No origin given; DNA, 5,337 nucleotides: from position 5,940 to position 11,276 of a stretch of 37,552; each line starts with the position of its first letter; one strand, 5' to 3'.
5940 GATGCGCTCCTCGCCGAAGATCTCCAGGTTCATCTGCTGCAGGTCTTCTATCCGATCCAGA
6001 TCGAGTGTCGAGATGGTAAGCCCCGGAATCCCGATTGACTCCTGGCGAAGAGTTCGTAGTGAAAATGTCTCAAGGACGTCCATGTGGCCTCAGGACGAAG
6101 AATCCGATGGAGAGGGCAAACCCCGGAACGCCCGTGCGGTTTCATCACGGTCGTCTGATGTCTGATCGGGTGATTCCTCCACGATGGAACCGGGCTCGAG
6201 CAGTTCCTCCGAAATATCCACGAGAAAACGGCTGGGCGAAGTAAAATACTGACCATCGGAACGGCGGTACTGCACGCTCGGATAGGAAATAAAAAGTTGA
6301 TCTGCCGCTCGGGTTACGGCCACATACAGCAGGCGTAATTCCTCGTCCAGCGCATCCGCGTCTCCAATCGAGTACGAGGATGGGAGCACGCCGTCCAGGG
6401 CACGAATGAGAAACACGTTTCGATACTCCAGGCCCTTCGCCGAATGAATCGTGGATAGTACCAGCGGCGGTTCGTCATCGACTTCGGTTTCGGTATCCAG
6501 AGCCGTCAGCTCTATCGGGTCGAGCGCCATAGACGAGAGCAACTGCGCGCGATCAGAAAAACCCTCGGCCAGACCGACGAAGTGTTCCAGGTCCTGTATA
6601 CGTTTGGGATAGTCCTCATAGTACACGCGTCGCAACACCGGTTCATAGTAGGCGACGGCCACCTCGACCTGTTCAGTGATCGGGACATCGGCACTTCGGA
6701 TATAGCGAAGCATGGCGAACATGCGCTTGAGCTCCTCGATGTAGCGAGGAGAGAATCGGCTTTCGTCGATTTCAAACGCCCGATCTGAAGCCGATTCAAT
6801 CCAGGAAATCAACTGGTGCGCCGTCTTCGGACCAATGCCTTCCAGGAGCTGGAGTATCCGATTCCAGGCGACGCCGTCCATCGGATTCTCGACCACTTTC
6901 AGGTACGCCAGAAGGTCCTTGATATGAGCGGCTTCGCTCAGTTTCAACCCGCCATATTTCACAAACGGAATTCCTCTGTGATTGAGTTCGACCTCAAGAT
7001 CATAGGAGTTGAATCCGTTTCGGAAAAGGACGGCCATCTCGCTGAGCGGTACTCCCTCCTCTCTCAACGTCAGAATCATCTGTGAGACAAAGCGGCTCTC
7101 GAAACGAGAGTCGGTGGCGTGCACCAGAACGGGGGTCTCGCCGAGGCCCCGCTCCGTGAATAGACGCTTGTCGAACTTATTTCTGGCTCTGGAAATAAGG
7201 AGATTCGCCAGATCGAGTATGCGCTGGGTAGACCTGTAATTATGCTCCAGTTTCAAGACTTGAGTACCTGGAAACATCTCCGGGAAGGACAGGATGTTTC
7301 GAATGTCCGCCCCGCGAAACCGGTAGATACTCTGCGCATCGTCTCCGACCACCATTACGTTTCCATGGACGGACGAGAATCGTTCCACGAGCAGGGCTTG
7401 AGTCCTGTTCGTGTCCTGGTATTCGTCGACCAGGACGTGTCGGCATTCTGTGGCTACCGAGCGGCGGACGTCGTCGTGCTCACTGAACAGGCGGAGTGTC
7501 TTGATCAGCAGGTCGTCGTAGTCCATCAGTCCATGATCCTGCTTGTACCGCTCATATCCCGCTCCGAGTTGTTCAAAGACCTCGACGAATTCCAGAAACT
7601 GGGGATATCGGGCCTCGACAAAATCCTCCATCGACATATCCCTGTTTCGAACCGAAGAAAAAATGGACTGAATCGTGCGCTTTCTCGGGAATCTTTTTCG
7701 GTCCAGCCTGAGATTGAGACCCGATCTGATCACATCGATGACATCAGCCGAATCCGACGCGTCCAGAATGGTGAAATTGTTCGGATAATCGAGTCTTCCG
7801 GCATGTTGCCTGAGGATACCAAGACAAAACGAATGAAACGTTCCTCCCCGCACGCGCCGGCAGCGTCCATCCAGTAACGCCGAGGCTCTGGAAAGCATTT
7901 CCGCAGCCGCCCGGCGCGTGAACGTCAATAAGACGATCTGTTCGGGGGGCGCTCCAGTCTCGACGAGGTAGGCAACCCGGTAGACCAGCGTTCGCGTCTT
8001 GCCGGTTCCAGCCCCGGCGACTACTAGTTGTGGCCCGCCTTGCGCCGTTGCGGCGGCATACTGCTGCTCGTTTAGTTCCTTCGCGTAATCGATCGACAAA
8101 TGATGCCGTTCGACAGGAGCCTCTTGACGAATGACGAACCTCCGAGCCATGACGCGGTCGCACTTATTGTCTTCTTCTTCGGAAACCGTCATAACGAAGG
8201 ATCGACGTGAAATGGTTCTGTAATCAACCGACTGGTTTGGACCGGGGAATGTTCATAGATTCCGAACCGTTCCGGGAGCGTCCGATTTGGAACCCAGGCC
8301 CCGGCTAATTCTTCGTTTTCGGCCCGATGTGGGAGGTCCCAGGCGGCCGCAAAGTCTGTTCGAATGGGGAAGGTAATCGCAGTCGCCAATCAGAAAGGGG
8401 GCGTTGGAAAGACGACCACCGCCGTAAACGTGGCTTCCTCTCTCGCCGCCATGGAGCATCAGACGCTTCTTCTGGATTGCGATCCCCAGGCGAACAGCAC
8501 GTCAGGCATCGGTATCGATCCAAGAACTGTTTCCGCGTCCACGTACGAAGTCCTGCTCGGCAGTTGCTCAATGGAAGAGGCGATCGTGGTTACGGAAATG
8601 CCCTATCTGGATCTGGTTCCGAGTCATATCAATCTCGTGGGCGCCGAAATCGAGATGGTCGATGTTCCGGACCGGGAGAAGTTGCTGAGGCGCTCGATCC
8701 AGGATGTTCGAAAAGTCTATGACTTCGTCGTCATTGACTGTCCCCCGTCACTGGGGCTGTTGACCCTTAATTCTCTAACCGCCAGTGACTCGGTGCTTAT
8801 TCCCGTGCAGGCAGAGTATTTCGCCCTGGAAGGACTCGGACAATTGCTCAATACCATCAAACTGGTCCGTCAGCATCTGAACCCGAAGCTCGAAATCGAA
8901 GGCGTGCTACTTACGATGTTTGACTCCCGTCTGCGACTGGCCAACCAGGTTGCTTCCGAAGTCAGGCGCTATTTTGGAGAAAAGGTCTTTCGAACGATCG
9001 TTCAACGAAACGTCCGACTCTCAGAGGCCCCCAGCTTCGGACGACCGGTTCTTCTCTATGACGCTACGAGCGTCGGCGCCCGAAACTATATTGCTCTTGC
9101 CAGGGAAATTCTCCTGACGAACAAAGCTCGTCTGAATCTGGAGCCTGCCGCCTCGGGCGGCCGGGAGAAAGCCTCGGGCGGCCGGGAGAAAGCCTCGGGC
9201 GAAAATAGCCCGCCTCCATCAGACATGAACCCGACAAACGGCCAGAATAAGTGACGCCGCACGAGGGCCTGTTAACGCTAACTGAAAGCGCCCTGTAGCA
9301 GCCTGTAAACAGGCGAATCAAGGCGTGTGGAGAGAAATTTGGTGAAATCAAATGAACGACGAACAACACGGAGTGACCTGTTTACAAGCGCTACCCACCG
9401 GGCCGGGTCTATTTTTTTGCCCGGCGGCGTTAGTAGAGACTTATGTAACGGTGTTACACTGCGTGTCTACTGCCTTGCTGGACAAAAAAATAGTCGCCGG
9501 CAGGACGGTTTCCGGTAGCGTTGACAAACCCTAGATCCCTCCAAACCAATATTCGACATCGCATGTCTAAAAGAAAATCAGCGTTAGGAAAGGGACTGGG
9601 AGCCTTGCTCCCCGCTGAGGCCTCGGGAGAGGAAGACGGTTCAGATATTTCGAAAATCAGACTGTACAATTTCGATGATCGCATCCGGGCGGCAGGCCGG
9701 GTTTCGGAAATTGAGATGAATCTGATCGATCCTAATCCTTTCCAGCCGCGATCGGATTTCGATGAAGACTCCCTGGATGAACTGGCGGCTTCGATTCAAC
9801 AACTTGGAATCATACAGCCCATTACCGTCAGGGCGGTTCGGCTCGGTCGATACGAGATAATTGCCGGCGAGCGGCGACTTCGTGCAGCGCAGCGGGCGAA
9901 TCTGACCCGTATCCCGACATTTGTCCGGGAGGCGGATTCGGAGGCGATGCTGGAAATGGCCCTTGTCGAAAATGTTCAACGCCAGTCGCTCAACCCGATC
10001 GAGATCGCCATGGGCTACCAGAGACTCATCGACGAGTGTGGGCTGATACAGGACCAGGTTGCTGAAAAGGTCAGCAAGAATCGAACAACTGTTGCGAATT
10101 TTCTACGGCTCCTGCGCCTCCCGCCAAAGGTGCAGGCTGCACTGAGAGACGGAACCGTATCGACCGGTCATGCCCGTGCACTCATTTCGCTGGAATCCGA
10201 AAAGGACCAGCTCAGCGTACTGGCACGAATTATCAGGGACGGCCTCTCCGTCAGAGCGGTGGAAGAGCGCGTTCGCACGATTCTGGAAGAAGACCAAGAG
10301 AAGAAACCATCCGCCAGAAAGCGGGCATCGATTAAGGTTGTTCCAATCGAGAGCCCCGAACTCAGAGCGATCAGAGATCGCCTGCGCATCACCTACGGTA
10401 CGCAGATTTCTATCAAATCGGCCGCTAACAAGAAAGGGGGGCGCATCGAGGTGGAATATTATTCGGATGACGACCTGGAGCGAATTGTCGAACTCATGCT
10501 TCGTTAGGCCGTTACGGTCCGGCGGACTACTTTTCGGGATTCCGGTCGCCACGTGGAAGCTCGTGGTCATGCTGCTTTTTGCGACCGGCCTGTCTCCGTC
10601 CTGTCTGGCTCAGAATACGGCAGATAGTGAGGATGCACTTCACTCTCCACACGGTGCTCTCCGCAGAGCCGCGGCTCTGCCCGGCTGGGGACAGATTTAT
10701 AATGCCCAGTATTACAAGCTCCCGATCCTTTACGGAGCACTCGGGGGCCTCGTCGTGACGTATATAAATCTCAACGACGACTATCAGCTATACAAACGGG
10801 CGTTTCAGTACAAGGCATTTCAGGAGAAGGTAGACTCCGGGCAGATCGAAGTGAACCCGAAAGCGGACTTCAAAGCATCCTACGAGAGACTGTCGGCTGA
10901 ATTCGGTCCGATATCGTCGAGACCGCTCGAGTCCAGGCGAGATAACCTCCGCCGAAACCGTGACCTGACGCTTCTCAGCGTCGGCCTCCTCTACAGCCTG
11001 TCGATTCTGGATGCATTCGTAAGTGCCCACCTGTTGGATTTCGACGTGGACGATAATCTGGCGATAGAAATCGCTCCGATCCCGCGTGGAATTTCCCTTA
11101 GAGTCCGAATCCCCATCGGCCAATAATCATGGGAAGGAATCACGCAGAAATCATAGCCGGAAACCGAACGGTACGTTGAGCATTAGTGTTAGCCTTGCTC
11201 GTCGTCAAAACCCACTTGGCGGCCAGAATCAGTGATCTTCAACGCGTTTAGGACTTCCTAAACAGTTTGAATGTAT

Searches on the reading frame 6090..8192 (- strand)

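Call 54: search_protein_families(library=pfam, proteins=[window:6090-8192:-], max_evalue=0.0001)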
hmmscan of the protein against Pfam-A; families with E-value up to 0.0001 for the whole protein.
window:6090-8192:- (700 aa): 6 families
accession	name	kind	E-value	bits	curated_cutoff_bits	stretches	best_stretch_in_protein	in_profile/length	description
PF00580.27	UvrD-helicase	-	1.1e-72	245.4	23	1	40-307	1-270/271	UvrD/REP helicase N-terminal domain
PF13361.12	UvrD_C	-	1e-53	183.5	25.6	1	314-637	2-347/350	UvrD-like helicase C-terminal domain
PF13245.12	AAA_19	-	5.5e-21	75.6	25.1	1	46-293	4-134/134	AAA domain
PF13538.12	UvrD_C_2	-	2.9e-10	40.3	27.4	1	577-635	2-51/52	UvrD-like helicase C-terminal domain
PF13604.12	AAA_30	-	8.5e-07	29.3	27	0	40-101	2-64/191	AAA domain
PF01443.25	Viral_helicase1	-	2e-05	25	21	0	574-635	178-226/228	Viral superfamily 1 RNA helicase core domain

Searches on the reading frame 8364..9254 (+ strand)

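Call 54: search_protein_families(library=pfam, proteins=[window:8364-9254:+], max_evalue=0.0001)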
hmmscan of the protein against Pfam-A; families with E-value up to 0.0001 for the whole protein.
window:8364-9254:+ (296 aa): 7 families
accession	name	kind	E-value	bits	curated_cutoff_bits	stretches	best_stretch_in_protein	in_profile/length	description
PF13614.12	AAA_31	-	3.6e-67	226.2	27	1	3-178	2-177/177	AAA domain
PF01656.29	CbiA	-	2.2e-26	92.7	25.4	1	5-229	1-125/125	CobQ/CobB/MinD/ParA nucleotide binding domain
PF09140.17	MipZ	-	3.8e-12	46.5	20.7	1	4-161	2-142/262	ATPase MipZ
PF06564.18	CBP_BcsQ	-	5.9e-10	39.5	21.3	1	4-247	3-231/234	Cellulose biosynthesis protein BcsQ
PF10609.15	ParA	-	2.5e-09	37.4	27.1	1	3-131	4-124/246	NUBPL iron-transfer P-loop NTPase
PF00142.24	Fer4_NifH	-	1.3e-07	31.8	25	1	10-47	7-44/271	4Fe-4S iron sulfur cluster binding proteins, NifH/frxC family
PF02374.21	ArsA_ATPase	-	8.3e-07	28.9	24.3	1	10-43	8-41/305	Anion-transporting ATPase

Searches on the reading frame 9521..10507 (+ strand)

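Call 54: search_protein_families(library=pfam, proteins=[window:9521-10507:+], max_evalue=0.0001)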
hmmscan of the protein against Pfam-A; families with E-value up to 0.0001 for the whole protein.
window:9521-10507:+ (328 aa): 3 families
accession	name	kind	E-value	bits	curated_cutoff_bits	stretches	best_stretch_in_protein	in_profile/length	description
PF17762.8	HTH_ParB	-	3.9e-36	123.7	22.6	1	156-254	2-100/102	ParB HTH domain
PF02195.25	ParB_N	-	6.9e-34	116.2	26.3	1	61-153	3-95/95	ParB N-terminal domain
PF23552.2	ParB_C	-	6.6e-05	22.7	23.8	0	278-324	2-47/50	ParB dimerisation domain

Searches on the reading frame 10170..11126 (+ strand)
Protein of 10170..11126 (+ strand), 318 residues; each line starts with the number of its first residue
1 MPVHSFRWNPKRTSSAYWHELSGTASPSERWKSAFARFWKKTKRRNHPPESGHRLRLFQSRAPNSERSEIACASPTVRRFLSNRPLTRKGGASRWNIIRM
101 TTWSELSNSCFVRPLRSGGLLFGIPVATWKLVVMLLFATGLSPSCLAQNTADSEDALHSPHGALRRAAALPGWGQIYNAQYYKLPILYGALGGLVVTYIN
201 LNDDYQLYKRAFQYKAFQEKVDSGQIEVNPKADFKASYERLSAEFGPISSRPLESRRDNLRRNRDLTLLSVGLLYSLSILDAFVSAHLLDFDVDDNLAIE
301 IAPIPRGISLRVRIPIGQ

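Call 54: search_protein_families(library=pfam, proteins=[window:10170-11126:+], max_evalue=0.0001)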
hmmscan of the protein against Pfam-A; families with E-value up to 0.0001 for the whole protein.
window:10170-11126:+ (318 aa): 1 family
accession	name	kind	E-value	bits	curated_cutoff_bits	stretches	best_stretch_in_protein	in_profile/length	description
PF18935.5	DUF5683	-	1.6e-37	129.3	26.7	1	158-303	3-130/151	Family of unknown function (DUF5683)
